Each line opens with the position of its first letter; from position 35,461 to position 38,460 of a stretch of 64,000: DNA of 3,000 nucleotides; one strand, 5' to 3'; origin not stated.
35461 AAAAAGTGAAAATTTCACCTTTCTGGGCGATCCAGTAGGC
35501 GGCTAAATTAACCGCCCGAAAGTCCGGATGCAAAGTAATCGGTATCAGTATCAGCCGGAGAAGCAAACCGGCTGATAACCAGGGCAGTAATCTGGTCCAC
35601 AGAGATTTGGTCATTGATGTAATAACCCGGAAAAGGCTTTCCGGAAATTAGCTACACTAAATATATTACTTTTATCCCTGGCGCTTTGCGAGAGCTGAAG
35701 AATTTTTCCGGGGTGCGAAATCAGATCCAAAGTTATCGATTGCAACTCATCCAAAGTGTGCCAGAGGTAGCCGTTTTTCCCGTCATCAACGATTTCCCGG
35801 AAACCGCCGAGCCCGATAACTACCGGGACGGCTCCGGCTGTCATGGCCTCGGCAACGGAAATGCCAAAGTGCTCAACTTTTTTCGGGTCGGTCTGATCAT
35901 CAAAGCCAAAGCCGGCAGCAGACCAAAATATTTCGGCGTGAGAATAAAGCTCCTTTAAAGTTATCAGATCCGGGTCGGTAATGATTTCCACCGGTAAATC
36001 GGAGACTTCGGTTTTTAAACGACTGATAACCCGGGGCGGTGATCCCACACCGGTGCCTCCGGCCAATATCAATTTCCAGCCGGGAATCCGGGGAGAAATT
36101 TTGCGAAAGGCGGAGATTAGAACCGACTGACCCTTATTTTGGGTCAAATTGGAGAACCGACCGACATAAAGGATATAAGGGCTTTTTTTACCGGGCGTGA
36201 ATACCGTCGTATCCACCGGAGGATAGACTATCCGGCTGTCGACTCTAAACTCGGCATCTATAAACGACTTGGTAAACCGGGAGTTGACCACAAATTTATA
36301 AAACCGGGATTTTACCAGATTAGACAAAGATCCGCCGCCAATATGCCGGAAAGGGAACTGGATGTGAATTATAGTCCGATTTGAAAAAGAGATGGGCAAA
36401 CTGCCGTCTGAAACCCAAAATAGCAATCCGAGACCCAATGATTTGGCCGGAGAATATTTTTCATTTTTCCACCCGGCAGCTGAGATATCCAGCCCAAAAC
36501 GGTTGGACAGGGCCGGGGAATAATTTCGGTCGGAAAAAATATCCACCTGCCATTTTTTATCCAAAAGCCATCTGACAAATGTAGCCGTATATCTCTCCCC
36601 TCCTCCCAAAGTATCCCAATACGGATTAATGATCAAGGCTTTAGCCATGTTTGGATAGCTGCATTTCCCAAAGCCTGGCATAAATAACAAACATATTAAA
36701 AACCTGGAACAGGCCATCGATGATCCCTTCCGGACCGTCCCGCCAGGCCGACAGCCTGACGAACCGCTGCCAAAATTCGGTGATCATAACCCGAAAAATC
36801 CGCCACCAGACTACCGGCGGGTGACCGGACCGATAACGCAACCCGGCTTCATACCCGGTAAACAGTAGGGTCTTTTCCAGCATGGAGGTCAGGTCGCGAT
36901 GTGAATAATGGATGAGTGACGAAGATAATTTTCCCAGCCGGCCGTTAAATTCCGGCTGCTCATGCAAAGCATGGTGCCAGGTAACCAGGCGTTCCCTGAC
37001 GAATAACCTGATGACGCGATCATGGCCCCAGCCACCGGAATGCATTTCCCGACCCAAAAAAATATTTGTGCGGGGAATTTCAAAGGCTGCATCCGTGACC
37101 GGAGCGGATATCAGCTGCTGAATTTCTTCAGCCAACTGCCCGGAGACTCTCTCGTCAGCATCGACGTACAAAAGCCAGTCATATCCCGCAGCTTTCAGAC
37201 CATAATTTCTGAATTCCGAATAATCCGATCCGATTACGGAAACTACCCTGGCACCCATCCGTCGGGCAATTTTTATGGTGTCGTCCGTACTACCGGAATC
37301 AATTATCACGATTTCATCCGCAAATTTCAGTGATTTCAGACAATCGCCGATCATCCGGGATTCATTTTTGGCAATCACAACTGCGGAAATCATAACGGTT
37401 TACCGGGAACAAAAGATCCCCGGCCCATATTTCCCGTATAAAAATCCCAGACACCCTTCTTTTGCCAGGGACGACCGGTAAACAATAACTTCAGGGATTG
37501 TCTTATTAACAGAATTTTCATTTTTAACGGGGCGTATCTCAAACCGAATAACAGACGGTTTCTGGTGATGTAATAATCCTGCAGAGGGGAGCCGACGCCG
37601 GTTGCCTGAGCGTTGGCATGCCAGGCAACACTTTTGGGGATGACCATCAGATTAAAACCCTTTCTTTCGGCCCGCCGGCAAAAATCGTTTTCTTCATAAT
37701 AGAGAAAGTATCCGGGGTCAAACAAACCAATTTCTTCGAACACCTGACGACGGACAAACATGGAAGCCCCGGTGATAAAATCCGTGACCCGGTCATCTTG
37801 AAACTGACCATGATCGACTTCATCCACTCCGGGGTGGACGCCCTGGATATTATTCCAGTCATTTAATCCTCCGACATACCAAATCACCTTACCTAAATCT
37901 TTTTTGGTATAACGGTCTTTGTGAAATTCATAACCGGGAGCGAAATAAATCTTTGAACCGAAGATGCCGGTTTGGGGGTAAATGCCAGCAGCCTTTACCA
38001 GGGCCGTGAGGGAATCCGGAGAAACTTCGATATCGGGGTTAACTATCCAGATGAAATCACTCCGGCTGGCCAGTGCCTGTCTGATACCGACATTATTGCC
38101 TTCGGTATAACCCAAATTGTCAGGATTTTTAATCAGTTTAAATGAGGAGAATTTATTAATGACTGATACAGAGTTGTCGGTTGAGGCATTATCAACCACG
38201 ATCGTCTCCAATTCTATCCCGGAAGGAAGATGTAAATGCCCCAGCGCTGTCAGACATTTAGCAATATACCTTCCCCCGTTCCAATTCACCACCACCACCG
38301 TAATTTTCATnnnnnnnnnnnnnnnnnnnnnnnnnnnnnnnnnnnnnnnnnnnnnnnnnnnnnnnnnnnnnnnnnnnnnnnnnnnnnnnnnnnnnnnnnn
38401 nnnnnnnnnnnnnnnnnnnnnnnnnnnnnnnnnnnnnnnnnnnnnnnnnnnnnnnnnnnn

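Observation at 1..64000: Unusually dense GT-C glycosyltransferase supercluster: about 24 polytopic GT-C-like paralogs in five or more families within 64 kb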

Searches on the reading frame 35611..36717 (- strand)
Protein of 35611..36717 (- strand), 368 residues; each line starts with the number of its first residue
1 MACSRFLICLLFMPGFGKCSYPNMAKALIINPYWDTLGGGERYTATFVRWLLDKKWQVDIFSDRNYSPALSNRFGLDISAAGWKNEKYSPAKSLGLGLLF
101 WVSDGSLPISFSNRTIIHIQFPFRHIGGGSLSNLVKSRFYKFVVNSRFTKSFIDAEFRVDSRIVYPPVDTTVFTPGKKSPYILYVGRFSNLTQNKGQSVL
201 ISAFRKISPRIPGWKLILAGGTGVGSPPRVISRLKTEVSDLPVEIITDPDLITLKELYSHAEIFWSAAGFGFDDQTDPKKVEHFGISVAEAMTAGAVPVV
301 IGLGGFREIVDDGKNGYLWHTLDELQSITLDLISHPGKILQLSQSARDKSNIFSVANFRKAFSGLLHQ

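Call 8: search_protein_families(library=pfam, max_evalue=0.01, proteins=[window:35611-36717:-])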
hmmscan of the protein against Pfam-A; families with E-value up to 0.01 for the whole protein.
window:35611-36717:- (368 aa): 3 families
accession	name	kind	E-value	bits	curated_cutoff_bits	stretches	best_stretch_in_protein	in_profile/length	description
PF00534.26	Glycos_transf_1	-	6.6e-17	62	26.4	1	177-321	13-142/172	Glycosyl transferases group 1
PF13692.12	Glyco_trans_1_4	-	1.7e-14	54.8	27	1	180-324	2-131/142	Glycosyl transferases group 1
PF13439.12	Glyco_transf_4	-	0.00016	22.2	28.5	0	38-72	2-36/170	Glycosyltransferase Family 4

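Call 48: search_protein_families(library=ncbifam, max_evalue=0.00001, proteins=[window:35611-36717:-])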
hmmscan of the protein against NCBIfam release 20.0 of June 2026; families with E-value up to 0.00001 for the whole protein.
window:35611-36717:- (368 aa): 4 families
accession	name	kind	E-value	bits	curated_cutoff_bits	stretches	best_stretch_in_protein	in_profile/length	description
TIGR03999.1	thiol_BshA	equivalog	1e-07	31.2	273.7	1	279-355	280-359/375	N-acetyl-alpha-D-glucosaminyl L-malate synthase BshA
TIGR02149.1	glgA_Coryne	subfamily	4e-07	29.5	302.4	1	177-323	202-335/391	glycogen synthase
NF041139.1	TreT_Thcocales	equivalog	3.8e-06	25.9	775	0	180-349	230-391/412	trehalose synthase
NF041876.1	EPS_EpsE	equivalog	5.7e-06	25.8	400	1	281-349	305-375/389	exopolysaccharide biosynthesis GT4 family glycosyltransferase EpsE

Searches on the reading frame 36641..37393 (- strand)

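Call 8: search_protein_families(library=pfam, max_evalue=0.01, proteins=[window:36641-37393:-])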
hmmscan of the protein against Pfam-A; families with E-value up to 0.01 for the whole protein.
window:36641-37393:- (250 aa): 2 families
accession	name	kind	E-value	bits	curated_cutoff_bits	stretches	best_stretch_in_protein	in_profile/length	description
PF00535.33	Glycos_transf_2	-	1.2e-15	58.3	23.3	1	3-119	1-128/168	Glycosyl transferase family 2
PF13704.12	Glyco_tranf_2_4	-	6.9e-05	23.7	27.5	1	10-81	2-82/98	Glycosyl transferase family 2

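Call 48: search_protein_families(library=ncbifam, max_evalue=0.00001, proteins=[window:36641-37393:-])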
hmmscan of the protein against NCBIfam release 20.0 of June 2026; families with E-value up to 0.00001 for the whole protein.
window:36641-37393:- (250 aa): 5 families
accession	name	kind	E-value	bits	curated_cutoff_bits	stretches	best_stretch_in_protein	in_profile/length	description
TIGR04283.1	glyco_like_mftF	equivalog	1.2e-11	44.6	182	1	2-104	1-107/221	TIGR04283 family arsenosugar biosynthesis glycosyltransferase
TIGR04195.1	S_glycosyl_SunS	equivalog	1.2e-10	40.9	350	1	2-84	59-144/421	SunS family peptide S-glycosyltransferase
NF010496.0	PRK13915.1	equivalog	1.2e-08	34.4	262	1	2-52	33-90/307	glucosyl-3-phosphoglycerate synthase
TIGR04182.1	glyco_TIGR04182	equivalog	7.1e-08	32.2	325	1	5-91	5-93/293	S-layer glycoprotein N-glycosyltransferase AglJ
NF007482.0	PRK10073.1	equivalog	1.1e-06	27.9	423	1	2-94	8-109/334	glycosyltransferase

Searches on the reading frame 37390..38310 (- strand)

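Call 8: search_protein_families(library=pfam, max_evalue=0.01, proteins=[window:37390-38310:-])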
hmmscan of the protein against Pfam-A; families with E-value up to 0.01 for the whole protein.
window:37390-38310:- (306 aa): 6 families
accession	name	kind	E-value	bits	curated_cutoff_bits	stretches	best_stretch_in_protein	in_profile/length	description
PF00535.33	Glycos_transf_2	-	2.2e-17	63.9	23.3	1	4-194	1-167/168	Glycosyl transferase family 2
PF13641.12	Glyco_tranf_2_3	-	1.6e-13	51.7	27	1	3-235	3-215/230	Glycosyltransferase like family 2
PF13632.12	Glyco_trans_2_3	-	9.4e-06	26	27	1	178-278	71-166/198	Glycosyl transferase family group 2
PF13712.12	Glyco_tranf_2_5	-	0.00017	21.8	27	0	6-43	2-39/210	Glycosyltransferase like family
PF13506.12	Glyco_transf_21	-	0.00024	21.1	21.7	0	177-198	100-121/174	Glycosyl transferase family 21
PF10111.15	Glyco_tranf_2_2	-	0.00039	20.4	27.3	1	33-233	29-218/276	Glycosyltransferase like family 2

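Call 48: search_protein_families(library=ncbifam, max_evalue=0.00001, proteins=[window:37390-38310:-])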
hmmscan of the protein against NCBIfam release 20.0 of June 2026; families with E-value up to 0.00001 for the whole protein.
window:37390-38310:- (306 aa): 6 families
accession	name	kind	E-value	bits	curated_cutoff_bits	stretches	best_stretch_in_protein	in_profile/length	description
TIGR01556.1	rhamnosyltran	subfamily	1.4e-12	47.5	200.55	1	175-269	144-250/281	rhamnosyltransferase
TIGR03965.1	mycofact_glyco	equivalog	8.1e-11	41.4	280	0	2-105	75-176/467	mycofactocin biosynthesis glycosyltransferase MftF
NF038302.1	EPS_HpsE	equivalog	2.1e-10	40.1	300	1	1-122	1-125/307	hormogonium polysaccharide biosynthesis glycosyltransferase HpsE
TIGR04283.1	glyco_like_mftF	equivalog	4.4e-10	39.5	182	0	3-108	1-97/221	TIGR04283 family arsenosugar biosynthesis glycosyltransferase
NF041875.1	EPS_EpsD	equivalog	4.1e-08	33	370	0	4-102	2-98/325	exopolysaccharide biosynthesis glycosyltransferase EpsD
NF007482.0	PRK10073.1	equivalog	1.1e-06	28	423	1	2-106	7-108/334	glycosyltransferase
